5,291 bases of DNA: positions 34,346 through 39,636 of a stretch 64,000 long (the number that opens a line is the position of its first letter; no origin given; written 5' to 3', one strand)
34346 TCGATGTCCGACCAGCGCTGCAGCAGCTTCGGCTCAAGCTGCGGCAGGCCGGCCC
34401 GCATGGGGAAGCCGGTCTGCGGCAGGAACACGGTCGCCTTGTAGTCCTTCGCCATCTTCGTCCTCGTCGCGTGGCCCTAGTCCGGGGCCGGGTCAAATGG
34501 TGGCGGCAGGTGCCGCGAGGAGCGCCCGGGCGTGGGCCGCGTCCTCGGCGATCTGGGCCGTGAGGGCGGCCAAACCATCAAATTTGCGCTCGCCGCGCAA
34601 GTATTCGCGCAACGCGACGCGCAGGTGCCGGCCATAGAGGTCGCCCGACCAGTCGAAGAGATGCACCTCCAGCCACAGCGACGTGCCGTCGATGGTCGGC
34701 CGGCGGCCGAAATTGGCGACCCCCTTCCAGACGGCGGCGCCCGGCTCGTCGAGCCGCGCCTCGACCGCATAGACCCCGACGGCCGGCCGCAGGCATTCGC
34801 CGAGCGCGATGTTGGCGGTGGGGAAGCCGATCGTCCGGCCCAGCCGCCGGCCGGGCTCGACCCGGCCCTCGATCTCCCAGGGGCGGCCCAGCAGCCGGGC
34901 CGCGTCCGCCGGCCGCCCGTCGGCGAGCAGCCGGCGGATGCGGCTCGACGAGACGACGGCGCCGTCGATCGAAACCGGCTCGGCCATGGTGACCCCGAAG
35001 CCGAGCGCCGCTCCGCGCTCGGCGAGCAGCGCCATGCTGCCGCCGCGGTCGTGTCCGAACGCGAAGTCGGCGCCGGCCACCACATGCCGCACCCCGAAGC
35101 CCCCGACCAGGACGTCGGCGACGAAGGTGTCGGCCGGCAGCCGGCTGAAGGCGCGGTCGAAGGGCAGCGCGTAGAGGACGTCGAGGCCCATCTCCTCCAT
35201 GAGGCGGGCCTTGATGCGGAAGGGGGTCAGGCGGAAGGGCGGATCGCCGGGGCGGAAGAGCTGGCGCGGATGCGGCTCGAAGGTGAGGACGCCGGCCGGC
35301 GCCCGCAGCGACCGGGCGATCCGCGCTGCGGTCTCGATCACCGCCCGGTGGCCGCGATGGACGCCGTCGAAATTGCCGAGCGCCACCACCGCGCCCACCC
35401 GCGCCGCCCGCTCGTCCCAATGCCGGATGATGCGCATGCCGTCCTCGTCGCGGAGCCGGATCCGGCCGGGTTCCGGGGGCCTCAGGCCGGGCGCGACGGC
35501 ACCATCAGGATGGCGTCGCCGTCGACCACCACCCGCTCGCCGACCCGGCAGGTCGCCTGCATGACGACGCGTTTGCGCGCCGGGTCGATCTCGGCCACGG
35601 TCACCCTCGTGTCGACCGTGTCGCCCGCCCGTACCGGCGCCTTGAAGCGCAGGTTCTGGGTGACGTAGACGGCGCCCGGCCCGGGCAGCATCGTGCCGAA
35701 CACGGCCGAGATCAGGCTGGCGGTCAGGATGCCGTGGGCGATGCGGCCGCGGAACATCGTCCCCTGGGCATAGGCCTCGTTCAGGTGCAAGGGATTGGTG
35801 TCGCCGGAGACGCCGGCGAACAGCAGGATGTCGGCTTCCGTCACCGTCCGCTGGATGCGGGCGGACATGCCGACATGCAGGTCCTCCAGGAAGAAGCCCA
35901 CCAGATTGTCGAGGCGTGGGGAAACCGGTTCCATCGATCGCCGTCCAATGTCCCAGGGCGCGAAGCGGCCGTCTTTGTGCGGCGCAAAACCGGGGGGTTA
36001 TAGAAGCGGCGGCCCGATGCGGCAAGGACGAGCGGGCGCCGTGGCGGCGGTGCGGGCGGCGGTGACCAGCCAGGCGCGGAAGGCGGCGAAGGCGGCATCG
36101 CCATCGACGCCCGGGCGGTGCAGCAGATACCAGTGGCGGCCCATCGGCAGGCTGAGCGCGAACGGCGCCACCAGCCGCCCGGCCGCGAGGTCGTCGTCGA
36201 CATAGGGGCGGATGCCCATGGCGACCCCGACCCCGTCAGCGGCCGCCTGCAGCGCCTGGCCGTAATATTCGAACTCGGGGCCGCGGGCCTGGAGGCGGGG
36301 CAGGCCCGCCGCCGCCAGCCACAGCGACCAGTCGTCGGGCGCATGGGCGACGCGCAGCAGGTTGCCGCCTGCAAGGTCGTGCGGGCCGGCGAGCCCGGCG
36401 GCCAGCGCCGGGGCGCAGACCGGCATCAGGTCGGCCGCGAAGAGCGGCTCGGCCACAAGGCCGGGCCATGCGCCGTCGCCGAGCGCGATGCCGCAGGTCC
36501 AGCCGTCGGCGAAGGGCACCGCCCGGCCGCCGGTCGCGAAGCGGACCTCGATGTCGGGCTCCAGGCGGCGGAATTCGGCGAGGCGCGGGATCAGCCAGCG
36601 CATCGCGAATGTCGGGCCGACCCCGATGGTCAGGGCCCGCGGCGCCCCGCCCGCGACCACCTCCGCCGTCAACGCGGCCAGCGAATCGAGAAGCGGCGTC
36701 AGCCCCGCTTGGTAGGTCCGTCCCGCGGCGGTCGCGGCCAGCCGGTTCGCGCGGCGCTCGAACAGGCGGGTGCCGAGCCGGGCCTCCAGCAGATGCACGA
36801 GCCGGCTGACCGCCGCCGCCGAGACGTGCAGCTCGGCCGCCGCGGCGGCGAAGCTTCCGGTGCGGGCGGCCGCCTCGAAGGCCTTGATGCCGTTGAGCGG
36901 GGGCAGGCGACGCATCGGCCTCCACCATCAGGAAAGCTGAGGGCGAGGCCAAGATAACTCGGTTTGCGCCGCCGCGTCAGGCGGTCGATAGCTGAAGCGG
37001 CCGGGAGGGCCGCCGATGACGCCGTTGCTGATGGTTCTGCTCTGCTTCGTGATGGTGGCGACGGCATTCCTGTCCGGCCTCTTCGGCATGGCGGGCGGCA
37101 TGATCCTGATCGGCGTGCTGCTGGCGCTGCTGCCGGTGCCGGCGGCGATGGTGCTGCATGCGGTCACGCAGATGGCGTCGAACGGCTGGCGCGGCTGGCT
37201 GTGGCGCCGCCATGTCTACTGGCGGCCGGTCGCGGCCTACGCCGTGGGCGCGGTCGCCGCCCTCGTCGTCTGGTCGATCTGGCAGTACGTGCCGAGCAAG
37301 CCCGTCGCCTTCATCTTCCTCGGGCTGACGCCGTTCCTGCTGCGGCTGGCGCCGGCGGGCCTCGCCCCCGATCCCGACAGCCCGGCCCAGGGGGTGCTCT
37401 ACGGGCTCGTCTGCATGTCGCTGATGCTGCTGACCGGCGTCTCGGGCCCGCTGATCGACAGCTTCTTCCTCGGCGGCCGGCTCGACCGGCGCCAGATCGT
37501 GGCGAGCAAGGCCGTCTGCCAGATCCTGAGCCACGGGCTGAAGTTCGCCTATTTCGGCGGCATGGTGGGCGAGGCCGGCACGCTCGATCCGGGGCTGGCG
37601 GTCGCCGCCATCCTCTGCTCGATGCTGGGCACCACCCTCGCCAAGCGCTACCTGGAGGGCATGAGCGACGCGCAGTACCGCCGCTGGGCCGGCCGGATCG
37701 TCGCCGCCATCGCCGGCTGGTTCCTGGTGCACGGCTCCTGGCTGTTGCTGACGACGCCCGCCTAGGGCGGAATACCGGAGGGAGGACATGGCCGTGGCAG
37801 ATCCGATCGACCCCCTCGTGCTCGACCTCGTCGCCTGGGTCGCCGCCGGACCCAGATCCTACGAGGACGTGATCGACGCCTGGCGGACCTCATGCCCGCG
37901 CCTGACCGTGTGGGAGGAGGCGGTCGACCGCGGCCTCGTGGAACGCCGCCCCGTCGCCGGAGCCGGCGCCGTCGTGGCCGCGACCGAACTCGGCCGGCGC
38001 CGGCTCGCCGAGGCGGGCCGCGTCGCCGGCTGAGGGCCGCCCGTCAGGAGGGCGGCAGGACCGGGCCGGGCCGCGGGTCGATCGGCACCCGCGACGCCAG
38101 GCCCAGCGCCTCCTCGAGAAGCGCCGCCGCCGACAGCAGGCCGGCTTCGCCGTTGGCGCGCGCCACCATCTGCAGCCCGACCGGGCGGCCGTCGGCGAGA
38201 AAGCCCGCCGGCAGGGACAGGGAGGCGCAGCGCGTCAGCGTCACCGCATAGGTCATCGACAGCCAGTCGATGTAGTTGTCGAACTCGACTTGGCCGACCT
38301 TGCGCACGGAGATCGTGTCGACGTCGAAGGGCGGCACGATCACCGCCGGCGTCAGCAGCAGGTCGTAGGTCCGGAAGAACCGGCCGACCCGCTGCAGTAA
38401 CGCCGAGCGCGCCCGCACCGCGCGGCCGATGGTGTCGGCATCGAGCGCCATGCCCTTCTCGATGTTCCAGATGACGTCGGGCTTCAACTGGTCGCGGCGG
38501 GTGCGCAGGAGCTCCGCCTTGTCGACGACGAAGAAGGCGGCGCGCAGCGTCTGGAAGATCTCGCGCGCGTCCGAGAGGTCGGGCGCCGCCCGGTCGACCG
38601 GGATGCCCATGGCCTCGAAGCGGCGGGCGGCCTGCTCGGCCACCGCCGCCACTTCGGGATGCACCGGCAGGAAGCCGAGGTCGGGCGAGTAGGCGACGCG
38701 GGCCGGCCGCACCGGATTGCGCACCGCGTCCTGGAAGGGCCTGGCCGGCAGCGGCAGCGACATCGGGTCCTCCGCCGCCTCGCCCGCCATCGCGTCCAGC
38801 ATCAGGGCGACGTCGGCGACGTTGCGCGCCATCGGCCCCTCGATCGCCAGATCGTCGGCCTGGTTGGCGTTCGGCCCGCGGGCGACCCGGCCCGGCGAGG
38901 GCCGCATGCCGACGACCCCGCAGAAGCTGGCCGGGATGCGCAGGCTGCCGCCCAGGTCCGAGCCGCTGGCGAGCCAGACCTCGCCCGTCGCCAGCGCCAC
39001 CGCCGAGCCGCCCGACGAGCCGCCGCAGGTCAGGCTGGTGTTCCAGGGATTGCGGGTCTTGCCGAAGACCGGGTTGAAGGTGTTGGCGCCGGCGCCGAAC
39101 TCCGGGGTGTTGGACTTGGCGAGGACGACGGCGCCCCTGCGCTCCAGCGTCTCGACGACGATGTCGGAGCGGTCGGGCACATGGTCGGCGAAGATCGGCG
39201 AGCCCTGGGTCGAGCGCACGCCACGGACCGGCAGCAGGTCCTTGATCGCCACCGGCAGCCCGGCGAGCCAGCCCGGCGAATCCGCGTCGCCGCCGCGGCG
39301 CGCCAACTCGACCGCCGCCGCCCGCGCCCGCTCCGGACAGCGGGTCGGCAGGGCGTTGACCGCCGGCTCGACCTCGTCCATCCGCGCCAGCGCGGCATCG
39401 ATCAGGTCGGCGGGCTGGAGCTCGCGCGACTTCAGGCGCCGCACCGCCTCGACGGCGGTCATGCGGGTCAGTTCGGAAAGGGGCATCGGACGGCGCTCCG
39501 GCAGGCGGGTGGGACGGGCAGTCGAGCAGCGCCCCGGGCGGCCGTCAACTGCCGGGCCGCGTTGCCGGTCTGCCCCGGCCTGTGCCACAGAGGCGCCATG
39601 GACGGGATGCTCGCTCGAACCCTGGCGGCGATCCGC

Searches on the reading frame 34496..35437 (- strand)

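Call 53: search_protein_families(library=pfam, proteins=[window:34496-35437:-], max_evalue=0.001)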
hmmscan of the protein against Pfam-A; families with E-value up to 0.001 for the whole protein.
window:34496-35437:- (314 aa): 2 families
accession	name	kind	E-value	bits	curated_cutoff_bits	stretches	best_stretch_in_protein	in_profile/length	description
PF06574.18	FAD_syn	-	3.7e-51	173.5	27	1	14-166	6-158/158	FAD synthetase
PF01687.23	Flavokinase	-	1.2e-39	135.8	19.6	1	183-307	1-124/124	Riboflavin kinase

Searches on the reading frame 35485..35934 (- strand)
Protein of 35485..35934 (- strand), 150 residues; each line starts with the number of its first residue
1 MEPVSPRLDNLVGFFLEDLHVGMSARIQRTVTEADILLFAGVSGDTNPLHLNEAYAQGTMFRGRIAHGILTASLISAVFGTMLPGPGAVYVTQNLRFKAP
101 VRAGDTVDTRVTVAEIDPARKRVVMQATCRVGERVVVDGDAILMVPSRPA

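Call 53: search_protein_families(library=pfam, proteins=[window:35485-35934:-], max_evalue=0.001)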
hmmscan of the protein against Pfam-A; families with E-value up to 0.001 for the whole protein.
window:35485-35934:- (150 aa): 2 families
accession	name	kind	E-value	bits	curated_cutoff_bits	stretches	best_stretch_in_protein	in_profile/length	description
PF01575.25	MaoC_dehydratas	-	2.8e-28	98.4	27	1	25-130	12-118/123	MaoC like domain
PF13452.11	FAS1_DH_region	-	2.6e-07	31.3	22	1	21-118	3-105/132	FAS1-like, dehydratase domain region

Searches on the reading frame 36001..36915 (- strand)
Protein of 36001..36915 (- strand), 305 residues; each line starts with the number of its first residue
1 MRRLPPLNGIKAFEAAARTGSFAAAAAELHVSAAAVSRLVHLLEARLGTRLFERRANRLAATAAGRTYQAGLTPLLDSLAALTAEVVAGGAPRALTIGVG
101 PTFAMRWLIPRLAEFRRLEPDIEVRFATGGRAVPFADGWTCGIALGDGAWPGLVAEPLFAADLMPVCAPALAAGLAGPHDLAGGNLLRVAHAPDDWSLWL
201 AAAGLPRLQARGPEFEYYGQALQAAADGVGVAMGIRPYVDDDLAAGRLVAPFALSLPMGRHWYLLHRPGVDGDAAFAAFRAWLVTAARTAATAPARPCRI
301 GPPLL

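Call 53: search_protein_families(library=pfam, proteins=[window:36001-36915:-], max_evalue=0.001)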
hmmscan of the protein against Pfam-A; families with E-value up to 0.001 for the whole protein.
window:36001-36915:- (305 aa): 2 families
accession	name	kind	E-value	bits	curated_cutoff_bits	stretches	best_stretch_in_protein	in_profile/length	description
PF03466.25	LysR_substrate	-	2.7e-30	105.7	28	1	90-286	3-207/209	LysR substrate binding domain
PF00126.33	HTH_1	-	6.3e-18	64.9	26.6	1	7-66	1-60/60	Bacterial regulatory helix-turn-helix protein, lysR family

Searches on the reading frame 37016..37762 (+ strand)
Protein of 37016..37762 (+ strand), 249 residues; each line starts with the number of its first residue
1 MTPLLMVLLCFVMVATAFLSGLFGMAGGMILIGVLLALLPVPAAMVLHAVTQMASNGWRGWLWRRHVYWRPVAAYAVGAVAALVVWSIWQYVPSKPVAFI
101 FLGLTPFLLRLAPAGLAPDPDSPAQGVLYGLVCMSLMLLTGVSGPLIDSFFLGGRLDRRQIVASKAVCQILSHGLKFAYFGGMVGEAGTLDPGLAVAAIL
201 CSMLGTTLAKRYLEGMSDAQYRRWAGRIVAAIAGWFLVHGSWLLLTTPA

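Call 53: search_protein_families(library=pfam, proteins=[window:37016-37762:+], max_evalue=0.001)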
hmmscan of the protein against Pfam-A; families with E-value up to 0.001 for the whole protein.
window:37016-37762:+ (249 aa): 1 family
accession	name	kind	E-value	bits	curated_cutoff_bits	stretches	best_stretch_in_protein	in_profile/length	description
PF01925.25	TauE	-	8.3e-15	55.5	32.6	1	10-233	2-234/237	Sulfite exporter TauE/SafE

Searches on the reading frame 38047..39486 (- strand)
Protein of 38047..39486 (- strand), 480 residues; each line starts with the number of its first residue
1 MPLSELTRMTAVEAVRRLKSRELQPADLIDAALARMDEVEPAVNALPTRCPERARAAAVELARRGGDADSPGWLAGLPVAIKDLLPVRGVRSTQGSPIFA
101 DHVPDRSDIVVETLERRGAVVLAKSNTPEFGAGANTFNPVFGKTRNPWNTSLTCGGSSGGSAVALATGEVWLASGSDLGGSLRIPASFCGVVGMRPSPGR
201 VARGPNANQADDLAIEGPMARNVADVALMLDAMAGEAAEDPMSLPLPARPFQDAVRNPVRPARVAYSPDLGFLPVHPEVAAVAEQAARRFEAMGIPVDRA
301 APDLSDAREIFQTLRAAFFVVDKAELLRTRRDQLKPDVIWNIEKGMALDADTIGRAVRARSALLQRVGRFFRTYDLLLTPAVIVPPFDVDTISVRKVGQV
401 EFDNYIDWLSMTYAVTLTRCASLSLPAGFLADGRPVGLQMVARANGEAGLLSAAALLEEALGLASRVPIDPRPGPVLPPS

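Call 53: search_protein_families(library=pfam, proteins=[window:38047-39486:-], max_evalue=0.001)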
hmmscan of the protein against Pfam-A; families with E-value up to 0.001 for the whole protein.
window:38047-39486:- (480 aa): 1 family
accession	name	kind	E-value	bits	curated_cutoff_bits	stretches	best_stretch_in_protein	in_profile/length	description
PF01425.27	Amidase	-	3.1e-101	340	27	1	27-451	1-445/445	Amidase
